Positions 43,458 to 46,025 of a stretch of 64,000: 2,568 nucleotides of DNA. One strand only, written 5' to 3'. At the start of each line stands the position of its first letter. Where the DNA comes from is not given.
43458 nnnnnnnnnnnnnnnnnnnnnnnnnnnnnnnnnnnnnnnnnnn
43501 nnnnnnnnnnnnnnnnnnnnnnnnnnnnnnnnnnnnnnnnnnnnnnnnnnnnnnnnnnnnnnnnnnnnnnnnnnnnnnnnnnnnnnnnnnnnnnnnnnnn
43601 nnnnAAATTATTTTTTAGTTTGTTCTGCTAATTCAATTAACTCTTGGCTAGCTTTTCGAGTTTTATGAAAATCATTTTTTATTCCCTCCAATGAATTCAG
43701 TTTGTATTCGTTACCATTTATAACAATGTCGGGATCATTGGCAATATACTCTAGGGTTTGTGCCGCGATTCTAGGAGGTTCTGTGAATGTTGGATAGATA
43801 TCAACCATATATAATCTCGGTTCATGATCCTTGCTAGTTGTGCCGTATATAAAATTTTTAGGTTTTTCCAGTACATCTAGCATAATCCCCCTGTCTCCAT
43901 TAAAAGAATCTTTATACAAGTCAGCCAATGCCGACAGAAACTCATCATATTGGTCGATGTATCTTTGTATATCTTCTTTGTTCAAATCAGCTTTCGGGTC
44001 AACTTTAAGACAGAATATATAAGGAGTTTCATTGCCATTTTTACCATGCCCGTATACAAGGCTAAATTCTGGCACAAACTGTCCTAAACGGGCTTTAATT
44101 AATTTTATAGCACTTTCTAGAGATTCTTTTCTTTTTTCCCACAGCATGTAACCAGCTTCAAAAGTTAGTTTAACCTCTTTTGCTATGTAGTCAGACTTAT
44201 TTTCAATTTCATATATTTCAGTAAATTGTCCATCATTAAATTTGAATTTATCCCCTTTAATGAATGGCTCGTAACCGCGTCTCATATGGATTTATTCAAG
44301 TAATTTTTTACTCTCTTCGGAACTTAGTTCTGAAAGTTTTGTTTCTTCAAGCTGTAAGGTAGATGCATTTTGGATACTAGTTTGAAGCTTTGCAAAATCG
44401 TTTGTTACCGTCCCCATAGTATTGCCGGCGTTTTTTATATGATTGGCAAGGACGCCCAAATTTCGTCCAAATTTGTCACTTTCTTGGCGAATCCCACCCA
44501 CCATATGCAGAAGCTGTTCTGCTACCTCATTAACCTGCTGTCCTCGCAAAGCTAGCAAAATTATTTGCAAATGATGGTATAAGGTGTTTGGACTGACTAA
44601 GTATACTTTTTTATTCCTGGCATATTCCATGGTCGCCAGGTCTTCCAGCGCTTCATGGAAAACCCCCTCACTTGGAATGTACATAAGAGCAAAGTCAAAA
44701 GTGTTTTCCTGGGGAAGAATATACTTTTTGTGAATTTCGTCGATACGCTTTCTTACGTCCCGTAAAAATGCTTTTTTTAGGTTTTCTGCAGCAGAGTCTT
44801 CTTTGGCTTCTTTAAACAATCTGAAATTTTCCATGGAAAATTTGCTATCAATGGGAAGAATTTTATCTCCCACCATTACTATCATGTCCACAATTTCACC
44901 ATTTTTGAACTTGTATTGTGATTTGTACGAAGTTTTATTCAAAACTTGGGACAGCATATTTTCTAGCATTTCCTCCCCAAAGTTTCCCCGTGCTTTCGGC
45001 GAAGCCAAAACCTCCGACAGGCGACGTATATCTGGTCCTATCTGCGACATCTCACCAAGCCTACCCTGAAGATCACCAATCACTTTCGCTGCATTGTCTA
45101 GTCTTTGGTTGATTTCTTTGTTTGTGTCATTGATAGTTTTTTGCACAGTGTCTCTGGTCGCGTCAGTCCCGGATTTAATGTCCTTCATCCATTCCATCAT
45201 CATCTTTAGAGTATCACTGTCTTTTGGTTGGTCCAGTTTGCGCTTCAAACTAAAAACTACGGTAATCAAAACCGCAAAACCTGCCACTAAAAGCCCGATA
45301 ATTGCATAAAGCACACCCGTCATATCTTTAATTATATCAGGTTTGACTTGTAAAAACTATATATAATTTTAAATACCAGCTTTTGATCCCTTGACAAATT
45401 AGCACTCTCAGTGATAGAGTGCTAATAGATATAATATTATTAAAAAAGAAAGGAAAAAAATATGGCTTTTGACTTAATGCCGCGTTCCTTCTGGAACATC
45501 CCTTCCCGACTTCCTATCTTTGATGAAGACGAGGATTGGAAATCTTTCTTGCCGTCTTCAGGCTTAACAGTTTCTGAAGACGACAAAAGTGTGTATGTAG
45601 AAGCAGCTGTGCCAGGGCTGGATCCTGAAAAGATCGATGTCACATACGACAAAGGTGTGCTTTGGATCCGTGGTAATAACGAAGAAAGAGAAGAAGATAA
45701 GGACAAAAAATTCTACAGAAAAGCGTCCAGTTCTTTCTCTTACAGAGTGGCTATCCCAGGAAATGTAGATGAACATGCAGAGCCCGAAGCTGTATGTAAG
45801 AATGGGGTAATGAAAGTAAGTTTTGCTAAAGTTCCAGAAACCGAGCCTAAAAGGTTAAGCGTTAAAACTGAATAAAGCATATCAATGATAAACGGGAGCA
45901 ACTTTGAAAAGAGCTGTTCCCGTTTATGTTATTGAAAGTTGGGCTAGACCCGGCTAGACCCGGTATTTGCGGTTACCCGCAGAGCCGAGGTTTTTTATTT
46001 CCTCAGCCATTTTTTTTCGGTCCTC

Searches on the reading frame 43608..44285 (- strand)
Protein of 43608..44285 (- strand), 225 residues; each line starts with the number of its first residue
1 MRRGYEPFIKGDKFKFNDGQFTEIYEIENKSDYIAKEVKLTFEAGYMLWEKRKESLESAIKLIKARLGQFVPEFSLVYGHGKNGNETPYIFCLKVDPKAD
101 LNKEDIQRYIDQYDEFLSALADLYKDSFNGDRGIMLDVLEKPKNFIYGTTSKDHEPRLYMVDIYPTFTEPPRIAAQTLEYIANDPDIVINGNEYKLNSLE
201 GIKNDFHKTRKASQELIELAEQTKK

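Call 4: search_protein_families(library=pfam, proteins=[window:43608-44285:-], max_evalue=0.1)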
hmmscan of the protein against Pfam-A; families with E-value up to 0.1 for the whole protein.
window:43608-44285:- (225 aa): 1 family
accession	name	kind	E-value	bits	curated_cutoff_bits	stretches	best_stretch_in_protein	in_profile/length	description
PF01865.21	PhoU_div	-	0.0058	16.4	24.4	1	21-59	46-84/214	Protein of unknown function DUF47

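Call 5: search_protein_families(library=padloc, proteins=[window:43608-44285:-], max_evalue=0.1)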
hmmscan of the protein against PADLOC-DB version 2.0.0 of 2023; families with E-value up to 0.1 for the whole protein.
window:43608-44285:- (225 aa): 0 families

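Call 6: search_protein_families(library=ncbifam, proteins=[window:43608-44285:-], max_evalue=0.1)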
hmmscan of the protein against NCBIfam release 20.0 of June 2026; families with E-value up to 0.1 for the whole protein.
window:43608-44285:- (225 aa): 2 families
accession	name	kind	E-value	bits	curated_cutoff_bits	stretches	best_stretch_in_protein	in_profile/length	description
TIGR00153.1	TIGR00153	hypoth_equivalog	0.0045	16.7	104.3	1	22-60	50-88/217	TIGR00153 family protein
TIGR04110.1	heme_HutZ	equivalog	0.0047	16.7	225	1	26-75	76-125/168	heme utilization protein HutZ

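Call 9: find_homologous_proteins(query=window:43608-44285:-)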
Query window:43608-44285:- (225 aa): 1 proteins with E <= 0.001 among 286 candidates.
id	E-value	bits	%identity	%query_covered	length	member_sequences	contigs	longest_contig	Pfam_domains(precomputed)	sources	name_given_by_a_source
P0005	9.2e-115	400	100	80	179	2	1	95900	-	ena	-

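Call 22: search_solved_structures(query=window:43608-44285:-, max_evalue=10)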
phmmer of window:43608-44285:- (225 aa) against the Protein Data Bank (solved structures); distinct sequences matched with E-value up to 10: 0.

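Call 23: search_protein_families(library=phrogs, proteins=[window:43608-44285:-], max_evalue=0.1)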
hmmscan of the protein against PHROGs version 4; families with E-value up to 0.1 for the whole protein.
window:43608-44285:- (225 aa): 0 families

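Call 38: predict_structure(protein=window:43608-44285:-)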
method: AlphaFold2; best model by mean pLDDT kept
length: 225 residues; sequences in the alignment: 1
mean_pLDDT: 41.2   pTM: 0.36
mean pLDDT of the five models: 41.2, 36.4, 36.4, 35.0, 32.5
residues with pLDDT >= 90: 0; 70-90: 0; 50-70: 54; < 50: 171
segments of 3 or more residues with pLDDT < 50: 1-52, 69-90, 126-142, 144-158, 163-225
pLDDT, mean of each block of 10 residues (from residue 1): 31 36 35 32 39 54 55 44 40 52 58 62 46 34 44 47 41 36 34 27 28 33 35
secondary structure, 60 per line:
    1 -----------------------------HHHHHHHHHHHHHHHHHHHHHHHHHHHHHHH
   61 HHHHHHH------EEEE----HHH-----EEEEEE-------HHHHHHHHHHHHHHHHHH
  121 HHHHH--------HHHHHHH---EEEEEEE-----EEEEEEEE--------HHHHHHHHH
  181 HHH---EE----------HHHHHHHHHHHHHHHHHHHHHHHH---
elements in order: H30-67 E74-77 E90-95 H103-125 H134-140 E144-150 E156-163 H172-183 H199-222

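Call 41: search_solved_structures(query=A3, max_evalue=10, show_alignments=2)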
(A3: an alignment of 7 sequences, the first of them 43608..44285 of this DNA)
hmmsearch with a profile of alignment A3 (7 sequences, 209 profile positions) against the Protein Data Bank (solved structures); distinct sequences matched with E-value up to 10: 5.
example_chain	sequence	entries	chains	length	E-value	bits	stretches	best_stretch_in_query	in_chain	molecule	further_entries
11yj_Y0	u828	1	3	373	0.21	14.5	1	28-105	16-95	Centrosomal protein of 41 kDa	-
3vjf_A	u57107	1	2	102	0.65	12.9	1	42-122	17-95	WA20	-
3lac_A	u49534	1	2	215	0.75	12.7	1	36-99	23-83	Pyrrolidone-carboxylate peptidase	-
8qah_A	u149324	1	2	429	1.2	12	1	76-135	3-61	sc-CC-8-58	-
4hpq_C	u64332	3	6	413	9.7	9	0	46-125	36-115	Atg17 | KLTH0D15642p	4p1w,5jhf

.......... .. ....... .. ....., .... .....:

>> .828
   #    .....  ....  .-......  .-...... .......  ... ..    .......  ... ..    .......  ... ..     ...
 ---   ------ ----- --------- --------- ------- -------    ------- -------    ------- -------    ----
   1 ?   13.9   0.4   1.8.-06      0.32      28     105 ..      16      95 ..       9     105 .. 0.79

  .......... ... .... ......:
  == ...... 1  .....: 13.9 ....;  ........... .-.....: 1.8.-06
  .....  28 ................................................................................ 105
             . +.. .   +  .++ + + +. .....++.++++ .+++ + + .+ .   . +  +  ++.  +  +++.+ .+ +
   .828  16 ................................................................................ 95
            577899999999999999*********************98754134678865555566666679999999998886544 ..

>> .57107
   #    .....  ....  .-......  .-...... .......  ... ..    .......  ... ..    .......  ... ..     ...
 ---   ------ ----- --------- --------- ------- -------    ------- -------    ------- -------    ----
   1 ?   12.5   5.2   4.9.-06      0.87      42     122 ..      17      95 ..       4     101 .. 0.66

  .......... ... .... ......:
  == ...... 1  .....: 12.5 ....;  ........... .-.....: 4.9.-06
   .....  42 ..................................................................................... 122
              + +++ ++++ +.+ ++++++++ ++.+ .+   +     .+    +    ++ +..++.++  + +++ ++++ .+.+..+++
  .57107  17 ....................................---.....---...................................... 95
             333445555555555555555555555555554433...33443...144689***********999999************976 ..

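Call 42: search_protein_families(library=pfam, alignment_id=A3, max_evalue=1)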
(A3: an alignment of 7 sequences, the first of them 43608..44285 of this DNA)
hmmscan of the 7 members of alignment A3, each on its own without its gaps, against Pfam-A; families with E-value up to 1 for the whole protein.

A. member 1, window:43608-44285:- (225 aa): 2 families
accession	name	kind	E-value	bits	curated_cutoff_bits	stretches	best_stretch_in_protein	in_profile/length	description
PF01865.21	PhoU_div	-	0.0058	16.4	24.4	1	21-59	46-84/214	Protein of unknown function DUF47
PF11046.13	HycA_repressor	-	0.2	12.5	25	1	24-68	3-43/146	Transcriptional repressor of hyc and hyp operons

B. families by the number of members that match (of 7 scanned): 8 families
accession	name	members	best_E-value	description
PF01865.21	PhoU_div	1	0.0058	Protein of unknown function DUF47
PF06514.17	PsbU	1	0.0095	Photosystem II 12 kDa extrinsic protein (PsbU)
PF11205.13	DUF2987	1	0.0099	Protein of unknown function (DUF2987)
PF22139.1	XPD_arch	1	0.011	DNA repair helicase XPD, arch domain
PF07083.16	DUF1351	1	0.064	Protein of unknown function (DUF1351)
PF03173.19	CHB_HEX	1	0.099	Putative carbohydrate binding domain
PF23508.1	MBB1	1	0.14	MBB1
PF11046.13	HycA_repressor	1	0.2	Transcriptional repressor of hyc and hyp operons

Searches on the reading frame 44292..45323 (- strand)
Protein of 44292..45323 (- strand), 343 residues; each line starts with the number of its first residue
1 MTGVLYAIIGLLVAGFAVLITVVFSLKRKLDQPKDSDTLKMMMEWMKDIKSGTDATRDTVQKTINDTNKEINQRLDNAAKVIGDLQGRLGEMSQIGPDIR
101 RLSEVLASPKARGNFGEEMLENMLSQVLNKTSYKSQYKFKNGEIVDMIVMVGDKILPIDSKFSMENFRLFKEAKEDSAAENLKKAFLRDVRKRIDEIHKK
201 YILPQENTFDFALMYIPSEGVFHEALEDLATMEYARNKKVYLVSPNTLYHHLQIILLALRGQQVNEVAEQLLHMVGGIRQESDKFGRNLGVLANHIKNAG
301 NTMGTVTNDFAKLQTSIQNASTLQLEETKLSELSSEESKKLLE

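Call 4: search_protein_families(library=pfam, proteins=[window:44292-45323:-], max_evalue=0.1)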
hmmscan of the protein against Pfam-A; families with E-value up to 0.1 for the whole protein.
window:44292-45323:- (343 aa): 7 families
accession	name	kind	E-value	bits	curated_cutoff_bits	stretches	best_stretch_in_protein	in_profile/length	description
PF02646.22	RmuC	-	1.4e-53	182.3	26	1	54-329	4-290/291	RmuC family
PF06103.16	DUF948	-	8.9e-05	23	37.2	1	9-83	1-75/89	Bacterial protein of unknown function (DUF948)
PF04513.17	Baculo_PEP_C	-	0.011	16.3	38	0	42-92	54-104/140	Baculovirus polyhedron envelope protein, PEP, C terminus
PF11727.13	ISG65-75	-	0.027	14.2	25.1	0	29-85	88-144/281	Invariant surface glycoprotein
PF19551.4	DUF6074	-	0.047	14.3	27.2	0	259-320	12-71/83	Family of unknown function (DUF6074)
PF11887.13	Mce4_CUP1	-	0.053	13.5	32.6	0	246-316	23-90/222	Cholesterol uptake porter CUP1 of Mce4, putative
PF05791.16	Bacillus_HBL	-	0.099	12.9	29.1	0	262-319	119-176/177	Bacillus haemolytic enterotoxin (HBL)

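Call 5: search_protein_families(library=padloc, proteins=[window:44292-45323:-], max_evalue=0.1)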
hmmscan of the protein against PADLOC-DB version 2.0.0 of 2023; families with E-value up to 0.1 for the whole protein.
window:44292-45323:- (343 aa): 1 family
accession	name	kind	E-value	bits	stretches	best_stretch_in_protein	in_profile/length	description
PDLC01495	PD_DExK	-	0.014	13.1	1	101-146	20-59/123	"CAS-I,CAS-II,CAS-III,CAS-IV,CAS-V,CAS-VI; associated"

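Call 6: search_protein_families(library=ncbifam, proteins=[window:44292-45323:-], max_evalue=0.1)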
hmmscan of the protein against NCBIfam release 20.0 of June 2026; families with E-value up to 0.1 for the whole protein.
window:44292-45323:- (343 aa): 4 families
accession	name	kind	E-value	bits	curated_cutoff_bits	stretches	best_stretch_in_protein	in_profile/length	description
NF007686.0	PRK10361.1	equivalog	9.5e-10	37.7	810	1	48-260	144-360/475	DNA recombination protein RmuC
TIGR00996.1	Mtu_fam_mce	paralog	0.0013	18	140.5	0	55-112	153-207/291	MCE family protein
NF040480.1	CGLAU_01105_fam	hypoth_equivalog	0.0014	18.9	45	0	25-92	89-152/179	CGLAU_01105 family protein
NF045526.1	SdbBC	equivalog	0.044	13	400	1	147-242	257-348/367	Dot/Icm T4SS effector alpha/beta hydrolase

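Call 23: search_protein_families(library=phrogs, proteins=[window:44292-45323:-], max_evalue=0.1)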
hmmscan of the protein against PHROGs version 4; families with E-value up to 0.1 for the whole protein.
window:44292-45323:- (343 aa): 4 families
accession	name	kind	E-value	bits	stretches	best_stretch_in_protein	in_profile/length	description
phrog_1625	-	moron, auxiliary metabolic gene and host takeover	0.0019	19.2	0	11-94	19-98/110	involved in bacteriocin production or immunity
phrog_1863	-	unknown function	0.013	16.4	0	5-74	4-73/97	-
phrog_21066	-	unknown function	0.053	14.4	0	59-92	64-97/228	-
phrog_32549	-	unknown function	0.06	14.5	0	8-106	12-106/119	-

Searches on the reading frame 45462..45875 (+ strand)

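Call 4: search_protein_families(library=pfam, proteins=[window:45462-45875:+], max_evalue=0.1)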
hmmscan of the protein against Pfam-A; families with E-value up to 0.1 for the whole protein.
window:45462-45875:+ (137 aa): 2 families
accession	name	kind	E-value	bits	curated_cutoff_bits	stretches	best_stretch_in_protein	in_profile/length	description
PF00011.27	HSP20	-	1e-14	54.9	20.8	1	38-132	3-99/102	Hsp20/alpha crystallin family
PF17886.7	ArsA_HSP20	-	0.086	12.9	22.5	0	44-77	4-37/63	HSP20-like domain found in ArsA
